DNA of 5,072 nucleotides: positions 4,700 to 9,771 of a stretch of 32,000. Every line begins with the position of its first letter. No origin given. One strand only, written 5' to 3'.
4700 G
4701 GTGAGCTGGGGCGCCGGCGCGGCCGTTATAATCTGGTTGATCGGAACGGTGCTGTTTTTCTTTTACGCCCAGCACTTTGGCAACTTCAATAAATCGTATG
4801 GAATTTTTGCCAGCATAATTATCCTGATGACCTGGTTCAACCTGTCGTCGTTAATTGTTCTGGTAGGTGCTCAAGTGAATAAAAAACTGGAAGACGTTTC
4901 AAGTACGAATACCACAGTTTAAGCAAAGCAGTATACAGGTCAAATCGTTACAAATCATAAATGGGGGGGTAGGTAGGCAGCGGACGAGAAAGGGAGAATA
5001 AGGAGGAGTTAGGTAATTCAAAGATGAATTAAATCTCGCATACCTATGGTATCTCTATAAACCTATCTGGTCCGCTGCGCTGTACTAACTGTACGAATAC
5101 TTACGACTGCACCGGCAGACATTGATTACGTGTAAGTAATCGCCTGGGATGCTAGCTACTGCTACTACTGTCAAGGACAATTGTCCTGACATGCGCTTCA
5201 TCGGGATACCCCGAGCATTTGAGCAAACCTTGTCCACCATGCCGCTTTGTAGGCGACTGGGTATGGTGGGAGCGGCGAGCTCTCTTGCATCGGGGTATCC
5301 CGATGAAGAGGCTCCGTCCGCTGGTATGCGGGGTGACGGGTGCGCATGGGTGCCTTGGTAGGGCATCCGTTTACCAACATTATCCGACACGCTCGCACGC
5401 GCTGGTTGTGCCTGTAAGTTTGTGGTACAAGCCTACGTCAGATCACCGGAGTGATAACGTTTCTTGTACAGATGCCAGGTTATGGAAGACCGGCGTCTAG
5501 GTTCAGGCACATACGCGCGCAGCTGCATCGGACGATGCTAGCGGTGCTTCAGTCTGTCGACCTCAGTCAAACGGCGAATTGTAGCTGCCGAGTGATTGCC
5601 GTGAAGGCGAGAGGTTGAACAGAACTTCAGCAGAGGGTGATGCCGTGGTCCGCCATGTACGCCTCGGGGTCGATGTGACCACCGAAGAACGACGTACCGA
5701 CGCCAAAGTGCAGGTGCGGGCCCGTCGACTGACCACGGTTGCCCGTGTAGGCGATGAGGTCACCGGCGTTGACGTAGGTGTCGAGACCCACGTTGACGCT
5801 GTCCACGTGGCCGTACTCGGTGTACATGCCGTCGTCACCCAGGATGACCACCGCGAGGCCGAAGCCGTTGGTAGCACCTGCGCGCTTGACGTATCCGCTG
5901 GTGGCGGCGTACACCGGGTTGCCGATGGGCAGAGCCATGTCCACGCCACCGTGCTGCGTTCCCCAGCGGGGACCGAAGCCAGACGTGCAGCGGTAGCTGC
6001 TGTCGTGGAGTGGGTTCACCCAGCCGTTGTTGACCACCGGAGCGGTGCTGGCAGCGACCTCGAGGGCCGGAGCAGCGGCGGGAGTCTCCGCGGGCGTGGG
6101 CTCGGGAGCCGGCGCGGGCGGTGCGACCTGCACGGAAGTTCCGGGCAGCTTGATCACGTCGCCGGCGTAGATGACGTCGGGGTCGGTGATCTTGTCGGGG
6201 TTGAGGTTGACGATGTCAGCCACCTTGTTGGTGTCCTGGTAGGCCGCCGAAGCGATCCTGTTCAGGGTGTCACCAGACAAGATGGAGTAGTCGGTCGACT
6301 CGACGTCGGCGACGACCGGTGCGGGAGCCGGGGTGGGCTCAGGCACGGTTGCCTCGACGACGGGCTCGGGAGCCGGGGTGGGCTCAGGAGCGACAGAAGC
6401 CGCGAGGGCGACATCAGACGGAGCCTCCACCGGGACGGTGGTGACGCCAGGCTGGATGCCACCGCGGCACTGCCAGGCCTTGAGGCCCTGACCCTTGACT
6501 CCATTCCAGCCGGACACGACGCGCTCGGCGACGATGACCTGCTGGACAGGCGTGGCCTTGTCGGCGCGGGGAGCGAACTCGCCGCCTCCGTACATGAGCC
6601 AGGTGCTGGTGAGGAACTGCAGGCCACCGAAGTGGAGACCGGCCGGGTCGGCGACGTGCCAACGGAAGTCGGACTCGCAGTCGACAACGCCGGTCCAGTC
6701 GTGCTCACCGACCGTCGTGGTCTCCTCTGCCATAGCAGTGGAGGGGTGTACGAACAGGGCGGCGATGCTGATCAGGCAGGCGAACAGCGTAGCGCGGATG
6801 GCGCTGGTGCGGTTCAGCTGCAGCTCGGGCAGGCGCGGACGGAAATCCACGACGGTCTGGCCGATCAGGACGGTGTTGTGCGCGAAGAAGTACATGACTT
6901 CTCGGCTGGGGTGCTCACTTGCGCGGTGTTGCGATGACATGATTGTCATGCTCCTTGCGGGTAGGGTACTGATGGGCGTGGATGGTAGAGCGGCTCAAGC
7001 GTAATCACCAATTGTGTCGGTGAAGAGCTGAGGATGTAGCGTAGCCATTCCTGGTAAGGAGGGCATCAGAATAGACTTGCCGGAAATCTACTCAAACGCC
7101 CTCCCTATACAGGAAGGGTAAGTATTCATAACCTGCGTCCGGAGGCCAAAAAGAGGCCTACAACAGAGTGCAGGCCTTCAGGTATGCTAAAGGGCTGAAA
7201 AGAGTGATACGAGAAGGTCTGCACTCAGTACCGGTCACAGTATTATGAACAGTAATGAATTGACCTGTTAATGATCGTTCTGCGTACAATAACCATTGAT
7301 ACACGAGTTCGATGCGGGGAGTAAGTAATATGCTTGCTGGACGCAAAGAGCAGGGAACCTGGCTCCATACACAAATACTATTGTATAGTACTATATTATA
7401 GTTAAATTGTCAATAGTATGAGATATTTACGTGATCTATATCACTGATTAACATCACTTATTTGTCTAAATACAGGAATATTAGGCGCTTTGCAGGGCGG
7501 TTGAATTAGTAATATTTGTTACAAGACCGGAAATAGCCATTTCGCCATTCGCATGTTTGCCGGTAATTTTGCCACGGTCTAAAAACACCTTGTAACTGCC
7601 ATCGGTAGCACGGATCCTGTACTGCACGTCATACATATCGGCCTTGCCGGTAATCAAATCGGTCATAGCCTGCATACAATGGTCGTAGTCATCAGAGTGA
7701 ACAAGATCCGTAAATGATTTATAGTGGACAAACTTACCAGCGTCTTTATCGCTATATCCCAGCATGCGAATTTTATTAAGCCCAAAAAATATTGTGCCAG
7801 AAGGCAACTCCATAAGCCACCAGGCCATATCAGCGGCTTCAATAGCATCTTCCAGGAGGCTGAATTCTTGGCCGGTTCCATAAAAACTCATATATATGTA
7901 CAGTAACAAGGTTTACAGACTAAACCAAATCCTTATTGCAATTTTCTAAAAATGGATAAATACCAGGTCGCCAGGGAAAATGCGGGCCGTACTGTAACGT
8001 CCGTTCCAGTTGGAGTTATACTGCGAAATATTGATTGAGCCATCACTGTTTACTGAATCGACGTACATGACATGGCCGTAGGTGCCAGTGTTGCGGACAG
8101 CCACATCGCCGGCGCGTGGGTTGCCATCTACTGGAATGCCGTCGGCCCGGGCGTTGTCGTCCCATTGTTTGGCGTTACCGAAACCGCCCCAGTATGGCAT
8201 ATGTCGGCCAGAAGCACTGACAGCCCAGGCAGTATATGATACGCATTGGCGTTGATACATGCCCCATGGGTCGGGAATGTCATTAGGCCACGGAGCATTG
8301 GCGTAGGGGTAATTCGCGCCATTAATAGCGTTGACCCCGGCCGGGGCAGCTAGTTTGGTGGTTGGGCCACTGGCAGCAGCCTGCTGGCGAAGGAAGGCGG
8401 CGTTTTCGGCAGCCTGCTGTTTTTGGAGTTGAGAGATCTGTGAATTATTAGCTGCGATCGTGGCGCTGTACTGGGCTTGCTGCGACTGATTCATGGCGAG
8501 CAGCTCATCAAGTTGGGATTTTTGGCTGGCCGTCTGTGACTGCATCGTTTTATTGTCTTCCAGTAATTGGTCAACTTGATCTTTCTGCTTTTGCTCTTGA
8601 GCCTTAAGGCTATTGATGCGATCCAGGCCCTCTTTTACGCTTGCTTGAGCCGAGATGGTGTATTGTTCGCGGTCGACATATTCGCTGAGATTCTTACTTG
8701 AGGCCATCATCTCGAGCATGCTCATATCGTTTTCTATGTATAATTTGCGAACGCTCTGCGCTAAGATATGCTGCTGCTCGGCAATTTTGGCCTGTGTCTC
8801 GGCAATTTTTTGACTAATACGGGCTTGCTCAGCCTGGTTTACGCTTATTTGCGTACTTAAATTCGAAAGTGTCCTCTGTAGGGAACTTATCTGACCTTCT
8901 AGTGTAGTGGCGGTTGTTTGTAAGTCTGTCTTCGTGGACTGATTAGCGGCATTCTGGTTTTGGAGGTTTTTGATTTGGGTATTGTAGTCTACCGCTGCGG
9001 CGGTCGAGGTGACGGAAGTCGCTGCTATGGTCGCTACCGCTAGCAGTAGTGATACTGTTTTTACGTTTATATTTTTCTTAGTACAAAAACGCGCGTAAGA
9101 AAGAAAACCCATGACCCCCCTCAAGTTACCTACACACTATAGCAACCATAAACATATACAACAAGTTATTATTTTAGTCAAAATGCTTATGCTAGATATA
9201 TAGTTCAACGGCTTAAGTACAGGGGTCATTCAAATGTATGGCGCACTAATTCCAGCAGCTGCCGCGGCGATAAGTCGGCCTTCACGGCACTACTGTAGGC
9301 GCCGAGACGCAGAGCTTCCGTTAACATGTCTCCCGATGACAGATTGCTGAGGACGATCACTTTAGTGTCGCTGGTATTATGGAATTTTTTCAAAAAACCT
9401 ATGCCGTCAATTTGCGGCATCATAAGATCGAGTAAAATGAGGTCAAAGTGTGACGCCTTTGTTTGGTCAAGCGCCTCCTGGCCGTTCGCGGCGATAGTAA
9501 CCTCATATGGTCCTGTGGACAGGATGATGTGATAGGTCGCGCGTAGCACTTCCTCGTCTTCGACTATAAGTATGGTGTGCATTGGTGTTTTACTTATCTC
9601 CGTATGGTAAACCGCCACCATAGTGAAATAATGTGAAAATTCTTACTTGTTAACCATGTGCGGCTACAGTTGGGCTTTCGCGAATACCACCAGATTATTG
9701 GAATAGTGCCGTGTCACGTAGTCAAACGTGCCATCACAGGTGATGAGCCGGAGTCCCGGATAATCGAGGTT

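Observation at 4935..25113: The two scaffolds are paralogs, and their long-range arms differ by compensatory changes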

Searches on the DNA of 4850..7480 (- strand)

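Call 12: search_dna_similar(query=window:4935-7430:-, collection=phages, mode=distant, max_rows=15)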
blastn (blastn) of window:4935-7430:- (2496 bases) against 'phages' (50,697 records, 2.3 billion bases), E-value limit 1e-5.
Records with a match: 15; places in all: 15; records where one place covers at least 80% of the query: 0.
Best place of each record, by identity: 60-80% 15.
By first word of the organism name: Gordonia 14; Bacteriophage 1.
By host as written in the record: Gordonia terrae 3612 14; - 1.
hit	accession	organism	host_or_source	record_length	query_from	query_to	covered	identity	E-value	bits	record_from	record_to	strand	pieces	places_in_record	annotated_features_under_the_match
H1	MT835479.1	Bacteriophage sp.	human fecal samples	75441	798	920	5%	71.8%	1e-5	60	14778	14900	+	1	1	record has no annotation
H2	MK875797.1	Gordonia phage Haley23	Gordonia terrae 3612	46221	803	913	4%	72.1%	3e-6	62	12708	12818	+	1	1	15: tape measure protein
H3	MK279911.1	Gordonia phage Sproutie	Gordonia terrae 3612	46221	803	913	4%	72.1%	3e-6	62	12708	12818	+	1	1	15: tape measure protein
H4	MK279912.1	Gordonia phage Savage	Gordonia terrae 3612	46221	803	913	4%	72.1%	3e-6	62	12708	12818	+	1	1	15: tape measure protein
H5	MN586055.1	Gordonia phage Cynthia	Gordonia terrae 3612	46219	803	913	4%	72.1%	3e-6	62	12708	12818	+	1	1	15: tape measure protein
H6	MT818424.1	Gordonia phage GemG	Gordonia terrae 3612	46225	803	913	4%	72.1%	3e-6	62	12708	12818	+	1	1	15: tape measure protein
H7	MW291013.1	Gordonia phage Mocha12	Gordonia terrae 3612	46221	803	913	4%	72.1%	3e-6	62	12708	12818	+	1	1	15: tape measure protein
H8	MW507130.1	Gordonia Phage Whiteclaw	Gordonia terrae 3612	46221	803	913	4%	72.1%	3e-6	62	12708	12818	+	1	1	15: tape measure protein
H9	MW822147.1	Gordonia phage TuertoX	Gordonia terrae 3612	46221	803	913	4%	72.1%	3e-6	62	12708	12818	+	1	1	15: tape measure protein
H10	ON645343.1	Gordonia phage Clap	Gordonia terrae 3612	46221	803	913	4%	72.1%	3e-6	62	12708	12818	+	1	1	15: tape measure protein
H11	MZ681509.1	Gordonia phage Gizermo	Gordonia terrae 3612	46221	803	913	4%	72.1%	3e-6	62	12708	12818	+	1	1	15: tape measure protein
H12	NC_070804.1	Gordonia phage Ebert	Gordonia terrae 3612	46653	803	913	4%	72.1%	3e-6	62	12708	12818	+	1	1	15: tail length tape measure protein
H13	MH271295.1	Gordonia phage Ebert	Gordonia terrae 3612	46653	803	913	4%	72.1%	3e-6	62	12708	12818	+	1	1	15: tape measure protein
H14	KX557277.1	Gordonia phage Eyre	Gordonia terrae 3612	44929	825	913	4%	75.3%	8e-7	63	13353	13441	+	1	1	15: tape measure protein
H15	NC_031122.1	Gordonia phage Eyre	Gordonia terrae 3612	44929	825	913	4%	75.3%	8e-7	63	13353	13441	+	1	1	15: tail length tape measure protein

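Call 51: search_rna_families(source=window, start=4850, end=7480, threshold=evalue, max_evalue=5)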
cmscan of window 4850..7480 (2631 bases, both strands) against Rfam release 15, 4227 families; matches with E-value up to 5: 0.
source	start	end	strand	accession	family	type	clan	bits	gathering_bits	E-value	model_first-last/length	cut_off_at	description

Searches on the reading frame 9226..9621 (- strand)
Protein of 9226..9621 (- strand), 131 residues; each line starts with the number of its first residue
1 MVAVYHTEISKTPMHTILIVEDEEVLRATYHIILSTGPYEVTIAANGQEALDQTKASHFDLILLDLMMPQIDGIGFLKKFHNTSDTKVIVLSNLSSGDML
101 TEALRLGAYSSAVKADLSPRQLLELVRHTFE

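Call 31: search_protein_families(library=pfam, proteins=[window:9226-9621:-], max_evalue=0.01)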
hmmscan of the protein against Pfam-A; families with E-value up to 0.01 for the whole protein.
window:9226-9621:- (131 aa): 1 family
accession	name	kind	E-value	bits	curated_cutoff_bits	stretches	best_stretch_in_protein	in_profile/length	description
PF00072.30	Response_reg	-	3.6e-22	79.1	30.2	1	17-126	1-110/111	Response regulator receiver domain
